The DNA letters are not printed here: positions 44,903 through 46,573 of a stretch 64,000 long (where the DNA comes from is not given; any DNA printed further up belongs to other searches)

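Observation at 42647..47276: Low-GC island with a duplicated, unrecognised lipoprotein + barrel-protein module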

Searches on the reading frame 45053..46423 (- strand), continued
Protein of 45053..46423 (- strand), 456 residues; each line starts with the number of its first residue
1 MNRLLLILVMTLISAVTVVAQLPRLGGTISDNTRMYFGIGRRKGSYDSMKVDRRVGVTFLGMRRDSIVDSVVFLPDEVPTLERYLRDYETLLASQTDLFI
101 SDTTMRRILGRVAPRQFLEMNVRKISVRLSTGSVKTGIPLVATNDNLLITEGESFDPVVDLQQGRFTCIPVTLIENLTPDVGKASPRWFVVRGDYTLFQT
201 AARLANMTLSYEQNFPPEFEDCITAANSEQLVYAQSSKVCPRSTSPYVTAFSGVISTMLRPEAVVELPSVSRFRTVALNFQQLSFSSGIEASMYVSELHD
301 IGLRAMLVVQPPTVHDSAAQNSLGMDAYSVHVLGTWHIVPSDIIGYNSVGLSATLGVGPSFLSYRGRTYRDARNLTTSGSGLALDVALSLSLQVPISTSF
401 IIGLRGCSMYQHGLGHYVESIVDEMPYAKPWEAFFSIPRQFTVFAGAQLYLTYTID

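Call 41: search_solved_structures(query=A1, max_evalue=1)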
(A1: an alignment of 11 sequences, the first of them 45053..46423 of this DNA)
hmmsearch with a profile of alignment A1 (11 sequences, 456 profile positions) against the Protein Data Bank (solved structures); distinct sequences matched with E-value up to 1: 3.
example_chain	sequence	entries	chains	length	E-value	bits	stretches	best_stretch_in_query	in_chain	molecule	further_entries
8fkp_SL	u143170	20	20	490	0.12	14.1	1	79-132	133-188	Ribosomal L1 domain-containing protein 1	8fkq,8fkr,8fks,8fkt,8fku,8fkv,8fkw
8esq_K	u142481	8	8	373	0.41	12.4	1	86-133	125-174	Putative ribosome biogenesis protein C8F11.04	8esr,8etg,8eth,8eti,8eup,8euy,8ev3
5nqf_B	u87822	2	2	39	0.9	11.2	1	194-227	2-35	Rhoptry neck protein 2 | RON2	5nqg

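Call 44: search_protein_families(library=padloc, proteins=[window:45053-46423:-], max_evalue=0.1)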
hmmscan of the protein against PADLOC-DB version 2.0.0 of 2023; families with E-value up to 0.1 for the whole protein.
window:45053-46423:- (456 aa): 0 families

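Call 45: search_protein_families(library=phrogs, proteins=[window:45053-46423:-], max_evalue=0.1)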
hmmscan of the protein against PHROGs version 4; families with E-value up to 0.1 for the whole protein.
window:45053-46423:- (456 aa): 0 families

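Call 53: find_encoding_contigs(protein=P0019, flank=5000, max_places=2)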
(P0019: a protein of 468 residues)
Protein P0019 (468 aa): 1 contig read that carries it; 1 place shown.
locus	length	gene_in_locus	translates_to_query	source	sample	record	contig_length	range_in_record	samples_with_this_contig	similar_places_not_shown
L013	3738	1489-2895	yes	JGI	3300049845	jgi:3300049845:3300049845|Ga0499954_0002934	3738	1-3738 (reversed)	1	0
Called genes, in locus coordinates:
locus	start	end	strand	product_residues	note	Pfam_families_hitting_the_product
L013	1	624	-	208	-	?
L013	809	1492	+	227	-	-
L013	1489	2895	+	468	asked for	-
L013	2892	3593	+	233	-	-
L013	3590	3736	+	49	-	?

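Call 54: find_encoding_contigs(protein=P0005, flank=8000, max_places=2)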
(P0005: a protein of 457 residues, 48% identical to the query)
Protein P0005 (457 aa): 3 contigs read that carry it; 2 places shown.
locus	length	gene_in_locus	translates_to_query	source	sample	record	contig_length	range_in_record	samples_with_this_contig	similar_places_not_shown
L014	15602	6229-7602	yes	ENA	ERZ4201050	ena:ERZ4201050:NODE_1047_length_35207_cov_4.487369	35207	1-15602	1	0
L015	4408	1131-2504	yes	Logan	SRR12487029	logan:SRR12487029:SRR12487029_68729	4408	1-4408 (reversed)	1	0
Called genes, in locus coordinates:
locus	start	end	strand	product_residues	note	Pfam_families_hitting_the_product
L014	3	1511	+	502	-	?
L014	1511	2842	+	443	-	PF10923:BrxC_BrxD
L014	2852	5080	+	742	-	PF00270:DEAD, PF04851:ResIII (weak), PF00271:Helicase_C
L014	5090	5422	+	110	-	-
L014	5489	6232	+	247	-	-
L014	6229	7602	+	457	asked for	-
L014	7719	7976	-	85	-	PF12823:DUF3817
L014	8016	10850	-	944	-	PF13620:CarboxypepD_reg, PF13715:CarbopepD_reg_2, PF00593:TonB_dep_Rec_b-barrel (weak), PF14905:OMP_b-brl_3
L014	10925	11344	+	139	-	PF12802:MarR_2 (weak), PF13463:HTH_27 (weak)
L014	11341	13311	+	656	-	PF00795:CN_hydrolase, PF02540:NAD_synthase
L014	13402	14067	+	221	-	PF00072:Response_reg, PF00196:GerE, PF08281:Sigma70_r4_2 (weak)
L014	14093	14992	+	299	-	PF01882:DUF58, PF13519:VWA_2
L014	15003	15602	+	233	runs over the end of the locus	PF00701:DHDPS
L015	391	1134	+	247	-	-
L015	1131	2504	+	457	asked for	-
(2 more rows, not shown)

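Call 56: find_encoding_contigs(protein=P0022, flank=6000, max_places=2)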
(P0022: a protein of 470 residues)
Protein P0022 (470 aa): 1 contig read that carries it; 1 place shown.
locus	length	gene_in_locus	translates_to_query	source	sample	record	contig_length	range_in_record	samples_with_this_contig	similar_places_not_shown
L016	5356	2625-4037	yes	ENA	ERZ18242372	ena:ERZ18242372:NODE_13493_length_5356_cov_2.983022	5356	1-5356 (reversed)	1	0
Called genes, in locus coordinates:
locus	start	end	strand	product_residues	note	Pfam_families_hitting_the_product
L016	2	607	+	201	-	?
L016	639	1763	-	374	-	PF13173:AAA_14, PF13401:AAA_22 (faint), PF13635:DUF4143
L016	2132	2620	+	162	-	-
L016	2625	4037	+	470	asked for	-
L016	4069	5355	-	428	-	?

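Call 57: find_encoding_contigs(protein=P0026, flank=6000, max_places=2)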
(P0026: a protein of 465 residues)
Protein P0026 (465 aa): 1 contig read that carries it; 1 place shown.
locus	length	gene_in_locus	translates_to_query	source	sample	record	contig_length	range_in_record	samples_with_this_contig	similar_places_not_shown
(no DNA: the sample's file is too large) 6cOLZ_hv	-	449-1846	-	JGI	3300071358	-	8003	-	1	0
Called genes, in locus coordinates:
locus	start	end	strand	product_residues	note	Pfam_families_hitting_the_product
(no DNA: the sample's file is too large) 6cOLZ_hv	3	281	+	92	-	?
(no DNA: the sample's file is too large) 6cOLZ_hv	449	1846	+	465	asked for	-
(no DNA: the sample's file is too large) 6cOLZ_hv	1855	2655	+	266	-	-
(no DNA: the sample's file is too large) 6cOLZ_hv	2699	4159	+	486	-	-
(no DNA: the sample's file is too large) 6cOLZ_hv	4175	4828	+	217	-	-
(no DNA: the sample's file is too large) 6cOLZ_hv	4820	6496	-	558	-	PF13231:PMT_2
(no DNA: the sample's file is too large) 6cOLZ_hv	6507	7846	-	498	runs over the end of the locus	?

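Call 66: search_protein_families(library=pfam, alignment_id=A2, max_evalue=5)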
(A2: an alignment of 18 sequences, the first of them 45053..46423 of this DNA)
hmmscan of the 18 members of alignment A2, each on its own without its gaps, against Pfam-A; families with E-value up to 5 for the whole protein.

A. member 1, window:45053-46423:- (456 aa): 0 families

B. families by the number of members that match (of 18 scanned): 5 families
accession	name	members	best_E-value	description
PF13505.12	OMP_b-brl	2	0.00066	Outer membrane protein beta-barrel domain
PF09435.16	DUF2015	1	0.0072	Fungal protein of unknown function (DUF2015)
PF14061.12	Mtf2_C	1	0.04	Polycomb-like MTF2 factor 2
PF00197.24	Kunitz_legume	1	0.12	Trypsin and protease inhibitor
PF08806.17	Sep15_SelM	1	0.28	Sep15/SelM redox domain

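Call 85: find_related_loci(query=A1, collection=metagenome_contigs, flank=7000)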
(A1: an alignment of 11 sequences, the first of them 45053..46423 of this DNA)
Query A1 (456 aa) in metagenome_contigs; peptide patterns used: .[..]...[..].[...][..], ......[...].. (x = any residue, [..] = any of these).
221 stretches matched a pattern; 5 encode a relative of the query (tblastn E <= 1e-3); 4 distinct loci.
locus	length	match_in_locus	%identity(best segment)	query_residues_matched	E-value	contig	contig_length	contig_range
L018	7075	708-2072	70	1-455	0e+0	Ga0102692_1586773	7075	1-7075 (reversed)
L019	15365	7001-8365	70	1-455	0e+0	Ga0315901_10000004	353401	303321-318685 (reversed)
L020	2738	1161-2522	45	1-455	9e-132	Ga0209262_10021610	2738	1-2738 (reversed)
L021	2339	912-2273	44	1-455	5e-125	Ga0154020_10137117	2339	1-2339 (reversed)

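Call 94: find_encoding_contigs(protein=P0023, flank=7000, max_places=2)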
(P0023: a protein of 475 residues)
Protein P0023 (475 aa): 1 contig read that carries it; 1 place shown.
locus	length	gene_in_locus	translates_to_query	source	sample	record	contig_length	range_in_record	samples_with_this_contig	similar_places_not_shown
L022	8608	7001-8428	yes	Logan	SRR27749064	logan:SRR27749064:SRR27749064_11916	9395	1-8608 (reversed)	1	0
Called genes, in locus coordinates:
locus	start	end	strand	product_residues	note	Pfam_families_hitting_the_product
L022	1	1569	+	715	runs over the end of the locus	PF02897:Peptidase_S9_N, PF00326:Peptidase_S9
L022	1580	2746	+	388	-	PF07786:HGSNAT_cat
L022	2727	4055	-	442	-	PF06028:DUF915 (weak), PF00561:Abhydrolase_1, PF02089:Palm_thioest, PF12697:Abhydrolase_6 (weak), PF02450:LCAT (weak), PF07819:PGAP1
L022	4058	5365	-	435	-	PF01595:CNNM, PF00571:CBS (weak), PF03471:CorC_HlyC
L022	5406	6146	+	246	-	PF11967:RecO_N, PF02565:RecO_C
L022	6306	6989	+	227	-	-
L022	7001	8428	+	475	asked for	-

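Call 95: find_encoding_contigs(protein=P0030, flank=7000, max_places=2)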
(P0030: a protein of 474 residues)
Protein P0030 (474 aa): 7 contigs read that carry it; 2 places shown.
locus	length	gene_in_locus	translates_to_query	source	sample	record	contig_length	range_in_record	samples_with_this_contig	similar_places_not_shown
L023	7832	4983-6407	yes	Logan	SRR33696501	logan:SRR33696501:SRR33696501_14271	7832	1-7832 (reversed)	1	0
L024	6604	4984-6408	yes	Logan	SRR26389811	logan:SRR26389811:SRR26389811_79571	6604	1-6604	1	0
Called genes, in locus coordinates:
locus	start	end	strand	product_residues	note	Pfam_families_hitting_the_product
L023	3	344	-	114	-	?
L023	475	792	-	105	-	PF14114:DUF4286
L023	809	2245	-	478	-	PF00919:UPF0004, PF04055:Radical_SAM, PF01938:TRAM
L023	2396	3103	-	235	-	-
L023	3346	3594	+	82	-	PF09932:DUF2164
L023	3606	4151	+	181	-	PF13527:Acetyltransf_9, PF00583:Acetyltransf_1, PF13508:Acetyltransf_7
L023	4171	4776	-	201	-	PF00677:Lum_binding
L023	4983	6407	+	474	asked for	-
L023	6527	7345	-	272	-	PF01435:Peptidase_M48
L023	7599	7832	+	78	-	?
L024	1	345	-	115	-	?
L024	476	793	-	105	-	PF14114:DUF4286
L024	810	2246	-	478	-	PF00919:UPF0004, PF04055:Radical_SAM, PF01938:TRAM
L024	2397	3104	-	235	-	-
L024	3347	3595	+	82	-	PF09932:DUF2164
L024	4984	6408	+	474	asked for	-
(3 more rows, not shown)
